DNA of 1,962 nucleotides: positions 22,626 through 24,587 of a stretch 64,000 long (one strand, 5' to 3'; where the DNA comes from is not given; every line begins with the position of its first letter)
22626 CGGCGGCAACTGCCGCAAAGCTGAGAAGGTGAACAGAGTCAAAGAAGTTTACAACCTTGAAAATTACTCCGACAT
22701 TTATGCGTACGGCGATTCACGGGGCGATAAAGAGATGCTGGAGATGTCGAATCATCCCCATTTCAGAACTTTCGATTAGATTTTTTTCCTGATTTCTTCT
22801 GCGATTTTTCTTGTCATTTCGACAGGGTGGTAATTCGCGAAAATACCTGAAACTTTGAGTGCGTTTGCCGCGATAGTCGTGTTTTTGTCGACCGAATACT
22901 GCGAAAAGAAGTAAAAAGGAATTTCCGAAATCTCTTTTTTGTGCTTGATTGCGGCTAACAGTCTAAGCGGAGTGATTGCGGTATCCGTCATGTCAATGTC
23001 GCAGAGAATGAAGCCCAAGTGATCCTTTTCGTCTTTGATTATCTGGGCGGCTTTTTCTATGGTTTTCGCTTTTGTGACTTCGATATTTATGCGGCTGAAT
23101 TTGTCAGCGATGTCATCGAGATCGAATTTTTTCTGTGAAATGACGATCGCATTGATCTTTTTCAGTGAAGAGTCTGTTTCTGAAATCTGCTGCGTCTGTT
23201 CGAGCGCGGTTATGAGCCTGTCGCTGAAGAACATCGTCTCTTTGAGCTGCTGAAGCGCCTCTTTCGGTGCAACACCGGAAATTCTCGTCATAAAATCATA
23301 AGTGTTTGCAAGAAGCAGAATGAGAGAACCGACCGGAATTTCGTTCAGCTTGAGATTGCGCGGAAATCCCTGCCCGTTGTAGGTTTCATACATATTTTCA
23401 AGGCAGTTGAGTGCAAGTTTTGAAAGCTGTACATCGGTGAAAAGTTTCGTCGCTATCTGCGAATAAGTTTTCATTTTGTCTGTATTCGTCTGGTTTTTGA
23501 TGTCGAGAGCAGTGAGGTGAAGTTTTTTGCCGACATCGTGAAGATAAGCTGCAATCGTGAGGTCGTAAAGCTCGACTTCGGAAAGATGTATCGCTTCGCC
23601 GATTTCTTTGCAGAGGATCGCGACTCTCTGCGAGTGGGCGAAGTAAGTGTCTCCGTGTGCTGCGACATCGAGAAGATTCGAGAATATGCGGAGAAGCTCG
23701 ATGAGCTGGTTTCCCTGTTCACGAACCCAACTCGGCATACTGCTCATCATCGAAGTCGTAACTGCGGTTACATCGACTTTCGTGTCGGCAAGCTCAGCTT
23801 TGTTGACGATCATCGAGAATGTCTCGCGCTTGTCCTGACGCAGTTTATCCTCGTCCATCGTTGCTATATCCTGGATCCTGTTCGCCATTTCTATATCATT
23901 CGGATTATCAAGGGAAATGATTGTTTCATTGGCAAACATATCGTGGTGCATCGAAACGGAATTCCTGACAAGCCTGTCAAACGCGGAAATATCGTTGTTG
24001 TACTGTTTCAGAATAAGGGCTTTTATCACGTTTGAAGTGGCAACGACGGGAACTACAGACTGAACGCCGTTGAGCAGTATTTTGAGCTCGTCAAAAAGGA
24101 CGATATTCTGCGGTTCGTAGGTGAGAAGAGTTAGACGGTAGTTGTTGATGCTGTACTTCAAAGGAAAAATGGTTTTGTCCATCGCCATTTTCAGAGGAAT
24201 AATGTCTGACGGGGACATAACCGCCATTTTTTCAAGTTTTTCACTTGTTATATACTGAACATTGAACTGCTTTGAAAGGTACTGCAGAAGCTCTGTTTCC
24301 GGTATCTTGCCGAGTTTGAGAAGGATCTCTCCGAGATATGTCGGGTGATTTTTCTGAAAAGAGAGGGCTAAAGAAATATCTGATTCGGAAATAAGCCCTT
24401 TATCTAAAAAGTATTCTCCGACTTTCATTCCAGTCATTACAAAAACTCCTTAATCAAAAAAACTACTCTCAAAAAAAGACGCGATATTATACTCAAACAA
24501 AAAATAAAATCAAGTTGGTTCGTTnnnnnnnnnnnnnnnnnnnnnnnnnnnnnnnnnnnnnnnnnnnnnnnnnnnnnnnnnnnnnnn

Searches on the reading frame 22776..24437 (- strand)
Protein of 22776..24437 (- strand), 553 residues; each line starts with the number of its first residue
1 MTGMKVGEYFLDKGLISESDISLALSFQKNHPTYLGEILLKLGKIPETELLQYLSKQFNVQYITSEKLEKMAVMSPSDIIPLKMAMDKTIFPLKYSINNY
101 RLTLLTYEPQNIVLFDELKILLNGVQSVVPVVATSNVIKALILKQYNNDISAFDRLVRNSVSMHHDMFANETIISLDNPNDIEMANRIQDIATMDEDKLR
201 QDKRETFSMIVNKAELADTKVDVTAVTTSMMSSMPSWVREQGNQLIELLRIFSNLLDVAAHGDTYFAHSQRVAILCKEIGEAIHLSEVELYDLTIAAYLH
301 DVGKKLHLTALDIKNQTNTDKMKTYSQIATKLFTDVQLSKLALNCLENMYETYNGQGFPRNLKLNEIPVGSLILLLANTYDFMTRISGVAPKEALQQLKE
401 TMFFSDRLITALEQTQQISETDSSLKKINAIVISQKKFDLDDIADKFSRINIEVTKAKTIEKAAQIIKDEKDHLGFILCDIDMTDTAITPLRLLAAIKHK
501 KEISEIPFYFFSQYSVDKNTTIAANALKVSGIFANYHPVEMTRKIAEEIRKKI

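Call 44: search_protein_families(library=ncbifam, proteins=[window:22776-24437:-], max_evalue=1e-10)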
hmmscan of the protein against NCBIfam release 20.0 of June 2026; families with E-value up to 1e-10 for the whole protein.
window:22776-24437:- (553 aa): 2 families
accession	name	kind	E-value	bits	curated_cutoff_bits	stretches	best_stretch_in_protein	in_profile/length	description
NF053512.1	nitric_RR_NosR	exception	3.2e-21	75.8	400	1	236-431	165-369/422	response regulator c-di-GMP phosphodiesterase, NosR family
NF053729.1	c-di-GMP_motif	domain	8.3e-12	44.7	38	1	6-57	2-53/53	cyclic di-GMP-binding domain-containing protein, MshE-related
